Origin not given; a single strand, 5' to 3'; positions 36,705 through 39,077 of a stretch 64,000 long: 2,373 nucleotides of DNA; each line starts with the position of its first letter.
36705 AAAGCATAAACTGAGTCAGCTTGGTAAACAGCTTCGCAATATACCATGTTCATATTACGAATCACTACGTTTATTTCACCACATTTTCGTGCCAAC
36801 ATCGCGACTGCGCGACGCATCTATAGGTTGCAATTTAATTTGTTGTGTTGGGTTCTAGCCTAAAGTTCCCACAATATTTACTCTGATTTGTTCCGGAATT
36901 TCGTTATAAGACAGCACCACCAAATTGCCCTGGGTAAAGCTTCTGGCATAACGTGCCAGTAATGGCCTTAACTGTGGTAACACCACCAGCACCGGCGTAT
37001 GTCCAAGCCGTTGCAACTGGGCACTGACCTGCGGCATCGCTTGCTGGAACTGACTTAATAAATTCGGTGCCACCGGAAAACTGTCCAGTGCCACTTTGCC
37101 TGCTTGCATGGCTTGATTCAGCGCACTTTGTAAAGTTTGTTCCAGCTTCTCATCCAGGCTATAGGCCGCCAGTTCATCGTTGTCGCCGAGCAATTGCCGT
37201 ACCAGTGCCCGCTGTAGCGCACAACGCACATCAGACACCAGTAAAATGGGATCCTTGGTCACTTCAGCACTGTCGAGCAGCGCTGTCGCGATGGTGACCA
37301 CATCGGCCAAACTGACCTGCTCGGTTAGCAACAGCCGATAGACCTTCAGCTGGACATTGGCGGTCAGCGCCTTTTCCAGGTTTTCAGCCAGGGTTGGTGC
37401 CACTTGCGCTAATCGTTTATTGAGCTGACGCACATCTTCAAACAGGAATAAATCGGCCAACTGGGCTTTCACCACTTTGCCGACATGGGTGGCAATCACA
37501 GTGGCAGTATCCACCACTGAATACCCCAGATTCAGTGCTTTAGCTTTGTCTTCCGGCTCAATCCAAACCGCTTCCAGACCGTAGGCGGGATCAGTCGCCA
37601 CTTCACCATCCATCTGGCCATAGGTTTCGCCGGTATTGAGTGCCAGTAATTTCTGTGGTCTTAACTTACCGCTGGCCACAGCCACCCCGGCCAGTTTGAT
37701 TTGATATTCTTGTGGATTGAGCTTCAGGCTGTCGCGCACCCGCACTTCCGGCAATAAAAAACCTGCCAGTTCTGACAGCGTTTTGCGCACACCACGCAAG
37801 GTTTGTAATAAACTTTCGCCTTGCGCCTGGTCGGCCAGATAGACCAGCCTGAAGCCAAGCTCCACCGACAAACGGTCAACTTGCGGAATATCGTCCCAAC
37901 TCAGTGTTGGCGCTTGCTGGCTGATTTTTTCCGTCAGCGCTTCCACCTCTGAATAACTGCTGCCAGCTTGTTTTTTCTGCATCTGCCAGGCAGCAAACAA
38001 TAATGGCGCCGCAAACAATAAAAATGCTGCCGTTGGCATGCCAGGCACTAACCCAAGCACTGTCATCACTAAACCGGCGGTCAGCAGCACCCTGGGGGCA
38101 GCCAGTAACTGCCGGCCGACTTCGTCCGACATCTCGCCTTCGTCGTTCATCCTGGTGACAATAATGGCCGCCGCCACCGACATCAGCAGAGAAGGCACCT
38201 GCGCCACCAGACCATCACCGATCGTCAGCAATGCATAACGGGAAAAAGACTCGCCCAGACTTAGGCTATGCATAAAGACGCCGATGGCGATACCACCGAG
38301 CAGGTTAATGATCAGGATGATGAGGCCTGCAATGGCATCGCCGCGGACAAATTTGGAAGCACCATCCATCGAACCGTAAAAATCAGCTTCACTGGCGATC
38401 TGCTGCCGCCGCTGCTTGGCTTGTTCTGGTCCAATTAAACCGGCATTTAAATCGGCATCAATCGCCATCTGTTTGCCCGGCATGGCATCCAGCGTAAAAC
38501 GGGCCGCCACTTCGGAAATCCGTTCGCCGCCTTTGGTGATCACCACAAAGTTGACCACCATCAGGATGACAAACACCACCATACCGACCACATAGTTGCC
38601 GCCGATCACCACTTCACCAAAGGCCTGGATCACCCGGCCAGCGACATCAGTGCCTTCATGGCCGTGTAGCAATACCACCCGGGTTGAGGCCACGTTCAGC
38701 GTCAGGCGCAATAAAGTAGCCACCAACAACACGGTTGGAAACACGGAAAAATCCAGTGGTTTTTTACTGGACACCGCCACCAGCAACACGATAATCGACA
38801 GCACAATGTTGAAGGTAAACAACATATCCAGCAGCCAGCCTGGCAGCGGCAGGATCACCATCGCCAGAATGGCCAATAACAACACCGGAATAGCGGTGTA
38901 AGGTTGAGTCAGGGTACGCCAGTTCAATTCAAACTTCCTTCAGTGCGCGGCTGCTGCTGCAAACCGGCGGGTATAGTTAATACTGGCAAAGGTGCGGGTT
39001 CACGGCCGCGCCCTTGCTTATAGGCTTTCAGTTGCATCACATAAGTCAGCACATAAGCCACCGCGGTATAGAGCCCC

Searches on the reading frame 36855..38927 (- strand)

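Call 7: search_protein_families(library=ncbifam, proteins=[window:36855-38927:-], max_evalue=0.01)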
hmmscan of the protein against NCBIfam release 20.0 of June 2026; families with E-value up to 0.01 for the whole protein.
window:36855-38927:- (690 aa): 5 families
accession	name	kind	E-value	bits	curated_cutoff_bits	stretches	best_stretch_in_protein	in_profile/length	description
TIGR01398.1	FlhA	equivalog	2e-235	783.2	772.1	1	12-688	5-677/678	flagellar biosynthesis protein FlhA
TIGR01399.1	hrcV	equivalog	4.4e-171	570.7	692.25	1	13-688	7-676/677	type III secretion system export apparatus subunit SctV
NF011865.0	PRK15337.1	equivalog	1.3e-140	469.9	800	1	8-689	12-686/686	EscV/YscV/HrcV family type III secretion system export apparatus protein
NF009363.0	PRK12720.1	equivalog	5.1e-140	468.1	993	1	15-689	24-671/683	EscV/YscV/HrcV family type III secretion system export apparatus protein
NF004571.0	PRK05910.1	equivalog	2.4e-66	224.4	670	1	15-326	14-314/584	type III secretion system protein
